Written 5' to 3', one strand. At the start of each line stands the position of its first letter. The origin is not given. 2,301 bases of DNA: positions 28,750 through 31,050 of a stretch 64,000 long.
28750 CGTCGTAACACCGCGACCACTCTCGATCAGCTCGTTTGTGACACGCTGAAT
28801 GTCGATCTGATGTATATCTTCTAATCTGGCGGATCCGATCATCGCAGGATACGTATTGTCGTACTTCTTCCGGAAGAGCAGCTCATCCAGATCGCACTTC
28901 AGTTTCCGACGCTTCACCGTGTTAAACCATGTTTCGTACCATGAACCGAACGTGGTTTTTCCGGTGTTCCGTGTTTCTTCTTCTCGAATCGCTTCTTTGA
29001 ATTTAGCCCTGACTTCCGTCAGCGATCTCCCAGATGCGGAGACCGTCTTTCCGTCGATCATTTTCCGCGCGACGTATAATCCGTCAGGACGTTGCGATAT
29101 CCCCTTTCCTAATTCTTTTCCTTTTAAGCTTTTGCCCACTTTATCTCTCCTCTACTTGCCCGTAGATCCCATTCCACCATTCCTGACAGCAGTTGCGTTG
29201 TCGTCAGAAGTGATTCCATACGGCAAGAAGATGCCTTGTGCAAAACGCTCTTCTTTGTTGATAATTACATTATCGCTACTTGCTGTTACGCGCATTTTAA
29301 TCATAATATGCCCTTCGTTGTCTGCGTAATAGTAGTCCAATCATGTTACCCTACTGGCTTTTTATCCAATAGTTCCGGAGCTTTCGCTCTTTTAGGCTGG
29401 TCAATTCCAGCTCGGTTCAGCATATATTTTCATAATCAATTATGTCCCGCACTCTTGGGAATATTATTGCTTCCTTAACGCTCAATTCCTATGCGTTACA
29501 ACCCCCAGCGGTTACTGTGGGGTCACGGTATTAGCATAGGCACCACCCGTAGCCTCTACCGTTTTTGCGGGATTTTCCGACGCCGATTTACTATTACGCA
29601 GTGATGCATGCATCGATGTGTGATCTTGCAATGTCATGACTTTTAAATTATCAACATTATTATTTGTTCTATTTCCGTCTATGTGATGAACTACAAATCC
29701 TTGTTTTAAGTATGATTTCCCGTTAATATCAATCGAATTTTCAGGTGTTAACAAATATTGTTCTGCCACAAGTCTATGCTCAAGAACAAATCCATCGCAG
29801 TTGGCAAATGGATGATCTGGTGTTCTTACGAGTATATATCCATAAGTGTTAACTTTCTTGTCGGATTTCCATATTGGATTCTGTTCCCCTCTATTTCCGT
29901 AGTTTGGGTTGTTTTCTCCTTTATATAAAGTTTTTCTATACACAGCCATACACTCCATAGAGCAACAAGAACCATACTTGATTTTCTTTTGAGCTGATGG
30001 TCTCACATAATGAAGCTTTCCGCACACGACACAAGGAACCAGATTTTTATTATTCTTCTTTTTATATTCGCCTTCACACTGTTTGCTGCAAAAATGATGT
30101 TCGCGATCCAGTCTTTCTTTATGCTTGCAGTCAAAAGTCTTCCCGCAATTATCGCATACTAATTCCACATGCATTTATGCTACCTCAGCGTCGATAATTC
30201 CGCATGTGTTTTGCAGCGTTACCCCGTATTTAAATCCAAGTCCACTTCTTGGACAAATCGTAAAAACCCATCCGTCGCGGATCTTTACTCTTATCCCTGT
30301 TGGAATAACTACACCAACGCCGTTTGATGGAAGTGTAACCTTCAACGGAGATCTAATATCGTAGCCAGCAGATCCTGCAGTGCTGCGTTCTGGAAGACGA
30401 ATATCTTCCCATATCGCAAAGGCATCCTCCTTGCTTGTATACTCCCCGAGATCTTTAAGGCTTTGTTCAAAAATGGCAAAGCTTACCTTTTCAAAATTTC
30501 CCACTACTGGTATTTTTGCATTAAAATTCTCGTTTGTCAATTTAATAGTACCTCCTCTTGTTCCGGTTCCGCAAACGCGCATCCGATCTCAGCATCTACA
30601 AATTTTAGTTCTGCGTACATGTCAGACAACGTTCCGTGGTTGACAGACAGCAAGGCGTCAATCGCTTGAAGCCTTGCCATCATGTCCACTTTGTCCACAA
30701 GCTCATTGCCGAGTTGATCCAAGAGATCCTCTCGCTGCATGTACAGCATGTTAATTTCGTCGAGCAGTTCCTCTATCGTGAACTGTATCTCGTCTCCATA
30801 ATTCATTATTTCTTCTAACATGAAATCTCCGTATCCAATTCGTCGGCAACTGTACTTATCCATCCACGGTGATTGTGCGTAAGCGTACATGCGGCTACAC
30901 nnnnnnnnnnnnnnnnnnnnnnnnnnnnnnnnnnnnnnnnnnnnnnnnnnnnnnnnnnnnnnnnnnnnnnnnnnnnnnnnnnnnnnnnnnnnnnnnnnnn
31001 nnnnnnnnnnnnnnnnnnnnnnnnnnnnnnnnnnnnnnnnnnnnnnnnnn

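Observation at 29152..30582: dUTPase gene split by a group I intron carrying an HNH homing endonuclease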

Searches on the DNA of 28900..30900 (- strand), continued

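Call 56: search_with_rna_model(model_id=R1, source=L125, max_evalue=0.01, show_alignments=1)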
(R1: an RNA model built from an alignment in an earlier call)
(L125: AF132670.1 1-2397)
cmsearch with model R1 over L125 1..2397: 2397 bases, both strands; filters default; matches with E-value up to 0.01: 2.
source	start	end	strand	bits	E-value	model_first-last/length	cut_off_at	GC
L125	1106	1266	+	29.7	1e-06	1-164/164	no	0.41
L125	740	961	+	27.6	3.3e-06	1-164/164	no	0.32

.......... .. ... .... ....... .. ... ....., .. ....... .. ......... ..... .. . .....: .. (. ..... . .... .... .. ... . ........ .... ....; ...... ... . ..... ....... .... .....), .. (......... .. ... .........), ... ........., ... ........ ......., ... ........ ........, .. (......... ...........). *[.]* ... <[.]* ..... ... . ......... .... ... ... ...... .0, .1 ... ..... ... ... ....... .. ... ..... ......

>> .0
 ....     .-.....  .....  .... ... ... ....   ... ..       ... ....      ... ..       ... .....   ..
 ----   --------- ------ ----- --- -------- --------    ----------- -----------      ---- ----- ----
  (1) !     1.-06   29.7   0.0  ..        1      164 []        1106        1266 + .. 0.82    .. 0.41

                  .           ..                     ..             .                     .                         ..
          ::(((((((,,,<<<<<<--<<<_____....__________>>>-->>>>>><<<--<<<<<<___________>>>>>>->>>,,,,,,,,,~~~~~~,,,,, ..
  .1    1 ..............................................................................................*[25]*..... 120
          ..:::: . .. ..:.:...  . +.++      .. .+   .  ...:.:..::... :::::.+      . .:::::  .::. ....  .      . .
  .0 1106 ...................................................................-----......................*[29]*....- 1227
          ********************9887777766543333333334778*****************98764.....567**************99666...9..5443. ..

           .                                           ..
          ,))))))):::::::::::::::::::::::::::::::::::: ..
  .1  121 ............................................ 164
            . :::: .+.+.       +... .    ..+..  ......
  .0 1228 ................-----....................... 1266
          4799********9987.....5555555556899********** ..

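Call 65: search_with_rna_model(model_id=R1, sources=[L156, L157], max_evalue=1)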
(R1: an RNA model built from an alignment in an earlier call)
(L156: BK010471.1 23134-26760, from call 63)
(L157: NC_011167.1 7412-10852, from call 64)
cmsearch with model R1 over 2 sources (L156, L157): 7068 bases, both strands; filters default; matches with E-value up to 1: 1.
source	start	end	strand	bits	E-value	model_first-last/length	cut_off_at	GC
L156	2105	2282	+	40.3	1e-08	1-164/164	no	0.4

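Call 66: search_rna_families(sources=[L156, L157], threshold=evalue, max_evalue=1)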
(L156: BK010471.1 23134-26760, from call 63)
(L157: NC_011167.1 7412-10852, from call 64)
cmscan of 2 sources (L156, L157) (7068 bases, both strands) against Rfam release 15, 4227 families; matches with E-value up to 1: 1.
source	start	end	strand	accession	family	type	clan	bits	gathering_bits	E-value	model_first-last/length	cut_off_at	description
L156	1965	2030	+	RF00145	snoZ105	Gene; snRNA; snoRNA; CD-box;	-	26.8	45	0.35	1-72/72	no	Small nucleolar RNA Z105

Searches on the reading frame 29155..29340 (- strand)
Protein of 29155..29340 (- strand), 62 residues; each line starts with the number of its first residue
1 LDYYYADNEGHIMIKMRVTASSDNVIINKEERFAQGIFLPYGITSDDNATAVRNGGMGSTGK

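Call 4: search_protein_families(library=pfam, proteins=[window:29155-29340:-], max_evalue=0.01)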
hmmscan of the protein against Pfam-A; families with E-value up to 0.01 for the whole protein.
seq(62 aa): 1 family
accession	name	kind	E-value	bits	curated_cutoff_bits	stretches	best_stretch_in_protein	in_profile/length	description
PF00692.24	dUTPase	-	0.00066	19.9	22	1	6-61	70-129/129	dUTPase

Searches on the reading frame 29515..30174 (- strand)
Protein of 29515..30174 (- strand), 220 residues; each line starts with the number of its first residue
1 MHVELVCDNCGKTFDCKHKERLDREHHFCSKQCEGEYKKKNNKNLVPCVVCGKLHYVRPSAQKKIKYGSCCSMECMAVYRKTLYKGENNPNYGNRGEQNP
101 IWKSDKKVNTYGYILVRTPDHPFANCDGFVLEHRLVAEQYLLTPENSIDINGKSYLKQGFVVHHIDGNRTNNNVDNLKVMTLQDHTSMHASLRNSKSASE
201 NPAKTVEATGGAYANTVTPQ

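Call 4: search_protein_families(library=pfam, proteins=[window:29515-30174:-], max_evalue=0.01)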
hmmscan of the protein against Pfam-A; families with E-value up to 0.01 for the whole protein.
seq(220 aa): 1 family
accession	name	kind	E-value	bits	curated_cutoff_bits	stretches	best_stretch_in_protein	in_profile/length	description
PF13392.12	HNH_3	-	2.7e-09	36.9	24.8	1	156-185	15-44/46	HNH endonuclease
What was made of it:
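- On Intron-encoded HNH homing endonuclease: Pfam HNH_3 at residues 156-185 (E 2.7e-9, call 4).
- Checked: The inner ORF is HNH_3 (E 2.7e-9) (call 4).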

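Call 40: search_solved_structures(query=window:29515-30174:-, max_evalue=1, show_alignments=1)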
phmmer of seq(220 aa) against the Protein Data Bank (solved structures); distinct sequences matched with E-value up to 1: 0.
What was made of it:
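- Closest known: Intron-encoded HNH nicking endonucleases of Bacillus phages. Different: No sequence match to any solved structure, I-HmuI included, at E<=1 (call 40).
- The endonuclease has no detectable sequence relative among solved structures (call 40).
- Tried and rejected: The endonuclease has no sequence match in the PDB (call 40).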

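Call 41: search_protein_families(library=phrogs, proteins=[window:29515-30174:-])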
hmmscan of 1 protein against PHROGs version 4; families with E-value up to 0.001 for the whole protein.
seq(220 aa): 14 families
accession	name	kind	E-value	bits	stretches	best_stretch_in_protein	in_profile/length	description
phrog_15471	-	DNA, RNA and nucleotide metabolism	1.8e-16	61.6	2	107-195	12-83/183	HNH endonuclease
phrog_7545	-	DNA, RNA and nucleotide metabolism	4.3e-16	60.5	1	106-209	61-153/160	HNH endonuclease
phrog_20891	-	DNA, RNA and nucleotide metabolism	6.1e-15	56.4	1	25-181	55-194/219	HNH endonuclease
phrog_1271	-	DNA, RNA and nucleotide metabolism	6.9e-15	56.3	1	4-199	177-326/361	HNH endonuclease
phrog_10730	-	DNA, RNA and nucleotide metabolism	1.8e-14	55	1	100-188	63-140/234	HNH endonuclease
phrog_25114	-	unknown function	2.7e-09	38.1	1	95-204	48-146/156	-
phrog_59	-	DNA, RNA and nucleotide metabolism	2.7e-09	37.9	1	133-187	192-233/423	HNH endonuclease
phrog_14913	-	DNA, RNA and nucleotide metabolism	5.9e-09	37.1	1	153-197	52-96/149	HNH endonuclease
phrog_959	-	DNA, RNA and nucleotide metabolism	8.4e-09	36.3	1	133-201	61-118/138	HNH endonuclease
phrog_21964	-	DNA, RNA and nucleotide metabolism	3.9e-07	30.9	1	96-200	133-223/244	HNH endonuclease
phrog_1891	-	DNA, RNA and nucleotide metabolism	4.3e-05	24.1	0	158-190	181-213/255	HNH endonuclease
phrog_12324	-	DNA, RNA and nucleotide metabolism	7e-05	23.6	1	159-194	22-57/269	intron-like DNA endonuclease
phrog_4578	-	DNA, RNA and nucleotide metabolism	0.00023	22.1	1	157-187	27-57/130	HNH endonuclease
phrog_99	-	DNA, RNA and nucleotide metabolism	0.00033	21.4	1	155-187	171-203/383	HNH endonuclease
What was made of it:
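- On Intron-encoded HNH homing endonuclease: PHROG HNH endonuclease families match (call 41).
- HNH_3 and PHROG HNH endonuclease families match (calls 4, 41).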

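Call 62: search_dna_similar(query=window:29515-30174:-, collection=phages, mode=protein, max_rows=15)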
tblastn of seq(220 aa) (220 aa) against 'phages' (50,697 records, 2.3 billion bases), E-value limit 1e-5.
Records with a match: 113; places in all: 113; records where one place covers at least 80% of the query: 7.
Best place of each record, by identity: <60% 113.
By first word of the organism name: Streptomyces 46; Acinetobacter 7; Escherichia 7; Pseudomonas 7; Vibrio 6; uncultured 5; Staphylococcus 5; Mycobacterium 4; Salmonella 4; Bacillus 3; and 10 more.
By host as written in the record: Streptomyces griseus ATCC 10137 17; - 16; Streptomyces viridochromogenes DSM40736 8; Streptomyces lividans JI 1326 6; Streptomyces sanglieri UNT16F27A 5; Vibrio breoganii 4; Streptomyces griseofuscus ATCC 23916 4; Mycobacterium smegmatis mc2 155 3; and 36 more.
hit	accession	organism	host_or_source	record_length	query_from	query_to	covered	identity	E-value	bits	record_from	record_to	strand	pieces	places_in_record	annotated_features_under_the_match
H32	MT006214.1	CrAssphage LMMB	human gut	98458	3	216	97%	32.7%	1e-14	77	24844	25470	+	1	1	HNH endonuclease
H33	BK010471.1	Carjivirus communis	bacterium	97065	3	216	97%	32.3%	1e-18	89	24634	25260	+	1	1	KP06_gp34: putative Dut dUTPase | KP06_gp35: putative intron-encoded HNH endonuclease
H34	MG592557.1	Vibrio phage 1.189.B._10N.286.51.B5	Vibrio breoganii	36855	48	189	65%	45.1%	2e-31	125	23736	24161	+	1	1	hypothetical protein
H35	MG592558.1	Vibrio phage 1.189.C._10N.286.51.B5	Vibrio breoganii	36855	48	189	65%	45.1%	2e-31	125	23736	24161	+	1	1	hypothetical protein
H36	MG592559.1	Vibrio phage 1.189.O._10N.286.51.B5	Vibrio breoganii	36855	48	189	65%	45.1%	2e-31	125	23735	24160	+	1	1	hypothetical protein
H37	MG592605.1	Vibrio phage 1.239.O._10N.261.52.F6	Vibrio breoganii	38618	48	189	65%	44.4%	3e-31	125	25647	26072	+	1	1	HNH nuclease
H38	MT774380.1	uncultured phage cr1_1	human feces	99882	1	189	86%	33.2%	3e-18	88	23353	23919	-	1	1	putative intron-encoded HNH endonuclease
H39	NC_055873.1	uncultured phage cr1_1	human feces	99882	1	189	86%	33.2%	3e-18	88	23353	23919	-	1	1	HNH endonuclease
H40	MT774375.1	uncultured phage cr50_1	human feces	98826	3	189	85%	32.8%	9e-19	90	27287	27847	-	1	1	putative intron-encoded HNH endonuclease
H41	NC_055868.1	uncultured phage cr50_1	human feces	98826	3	189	85%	32.8%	9e-19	90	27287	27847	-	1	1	HNH endonuclease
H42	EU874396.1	Bacillus phage IEBH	Bacillus thuringiensis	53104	32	189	72%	38.5%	2e-27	115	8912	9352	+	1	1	endonuclease | deoxyuridine 5'-triphosphate nucleotidohydrolase, DUTP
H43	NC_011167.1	Bacillus phage IEBH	Bacillus thuringiensis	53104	32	189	72%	38.5%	2e-27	115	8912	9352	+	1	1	HNH endonuclease | dUTPase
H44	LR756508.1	uncultured phage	metagenomic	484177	6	180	80%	29.0%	7e-7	55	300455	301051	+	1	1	record has no annotation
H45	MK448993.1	Streptococcus phage Javan616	Streptococcus thoraltensis DSM_12221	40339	7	193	85%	26.9%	6e-7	55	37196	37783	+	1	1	hypothetical protein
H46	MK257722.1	Acinetobacter phage vB_AbaP_APK32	Acinetobacter baumannii LUH5549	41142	80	213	61%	37.2%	5e-8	58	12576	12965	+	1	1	HNH homing endonuclease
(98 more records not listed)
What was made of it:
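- Homologues are annotated as intron-encoded in crAss-like phages (call 62).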

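Call 63: get_annotated_region(hit=H33, flank=1500)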
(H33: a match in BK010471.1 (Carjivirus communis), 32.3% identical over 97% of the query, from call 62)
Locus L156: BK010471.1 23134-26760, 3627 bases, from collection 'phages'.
description: MAG TPA_asm: Carjivirus communis, complete genome.
organism: Carjivirus communis (NCBI taxid 2955582)
taxonomy: Viruses; Duplodnaviria; Heunggongvirae; Uroviricota; Caudoviricetes; Crassvirales; Intestiviridae; Crudevirinae; Carjivirus
host: bacterium; source: -; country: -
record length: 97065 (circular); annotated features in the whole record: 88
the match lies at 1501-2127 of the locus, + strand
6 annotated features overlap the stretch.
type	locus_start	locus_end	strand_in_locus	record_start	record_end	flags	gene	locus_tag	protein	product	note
CDS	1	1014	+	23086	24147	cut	KP06_gp33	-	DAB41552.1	putative phage/plasmid-related protein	-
CDS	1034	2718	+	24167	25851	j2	KP06_gp34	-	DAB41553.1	putative Dut dUTPase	contains intron insertion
CDS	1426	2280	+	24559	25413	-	KP06_gp35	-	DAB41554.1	putative intron-encoded HNH endonuclease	-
CDS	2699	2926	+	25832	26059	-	KP06_gp36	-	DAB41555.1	putative uncharacterized DUF1653 family protein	-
CDS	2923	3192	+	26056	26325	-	KP06_gp37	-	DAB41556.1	putative truncated thioredoxin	-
CDS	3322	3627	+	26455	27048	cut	KP06_gp38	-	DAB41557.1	hypothetical protein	-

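Call 64: get_annotated_region(hit=H43, flank=1500)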
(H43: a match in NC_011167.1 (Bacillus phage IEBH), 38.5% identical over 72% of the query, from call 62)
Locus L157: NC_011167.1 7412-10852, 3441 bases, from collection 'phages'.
description: Bacillus phage IEBH, complete genome.
organism: Bacillus phage IEBH (NCBI taxid 2884422)
taxonomy: Viruses; Duplodnaviria; Heunggongvirae; Uroviricota; Caudoviricetes; Cecivirus; Cecivirus IEBH
host: Bacillus thuringiensis; source: -; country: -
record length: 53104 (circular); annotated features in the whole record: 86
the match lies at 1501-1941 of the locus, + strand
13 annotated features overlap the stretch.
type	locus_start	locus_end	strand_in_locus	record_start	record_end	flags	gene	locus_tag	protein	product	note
CDS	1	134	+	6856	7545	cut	-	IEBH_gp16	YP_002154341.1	HNH endonuclease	-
CDS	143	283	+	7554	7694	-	-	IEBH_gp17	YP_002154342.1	Fur-regulated basic protein FbpA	-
CDS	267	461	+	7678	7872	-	-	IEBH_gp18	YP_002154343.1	hypothetical protein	-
CDS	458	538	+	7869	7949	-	-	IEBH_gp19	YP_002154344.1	hypothetical protein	-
CDS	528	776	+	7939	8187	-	-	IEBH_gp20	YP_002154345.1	thioredoxin domain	TRX superfamily NrdH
CDS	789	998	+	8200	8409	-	-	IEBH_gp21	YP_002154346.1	hypothetical protein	-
CDS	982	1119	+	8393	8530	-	-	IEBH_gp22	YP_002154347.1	hypothetical protein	-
CDS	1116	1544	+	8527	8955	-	-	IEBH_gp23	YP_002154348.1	dUTPase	DUTPase superfamily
CDS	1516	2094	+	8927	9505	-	-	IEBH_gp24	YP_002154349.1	HNH endonuclease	DUTPase superfamily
CDS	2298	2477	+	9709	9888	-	-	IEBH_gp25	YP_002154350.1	hypothetical protein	-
CDS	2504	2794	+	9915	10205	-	-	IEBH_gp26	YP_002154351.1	hypothetical protein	-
CDS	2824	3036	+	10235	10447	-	-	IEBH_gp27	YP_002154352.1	hypothetical protein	-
CDS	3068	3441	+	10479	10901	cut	-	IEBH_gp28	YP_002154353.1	YopX family protein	YopX superfamily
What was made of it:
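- Closest known: Bacillus phage IEBH gp23. Same: A homologous HNH protein (38.5% identity over 72% of its length) is associated with a phage dUTPase gene (calls 62, 64).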

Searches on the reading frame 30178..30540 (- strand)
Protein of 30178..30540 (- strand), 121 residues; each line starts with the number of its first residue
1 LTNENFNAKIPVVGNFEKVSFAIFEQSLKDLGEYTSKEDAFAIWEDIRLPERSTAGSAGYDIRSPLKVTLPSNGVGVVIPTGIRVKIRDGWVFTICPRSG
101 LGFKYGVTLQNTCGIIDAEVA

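Call 4: search_protein_families(library=pfam, proteins=[window:30178-30540:-], max_evalue=0.01)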
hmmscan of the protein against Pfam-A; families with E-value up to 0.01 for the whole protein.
seq(121 aa): 1 family
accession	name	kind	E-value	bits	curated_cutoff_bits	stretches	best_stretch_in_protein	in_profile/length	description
PF00692.24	dUTPase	-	7.6e-12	45.6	22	1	47-119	3-71/129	dUTPase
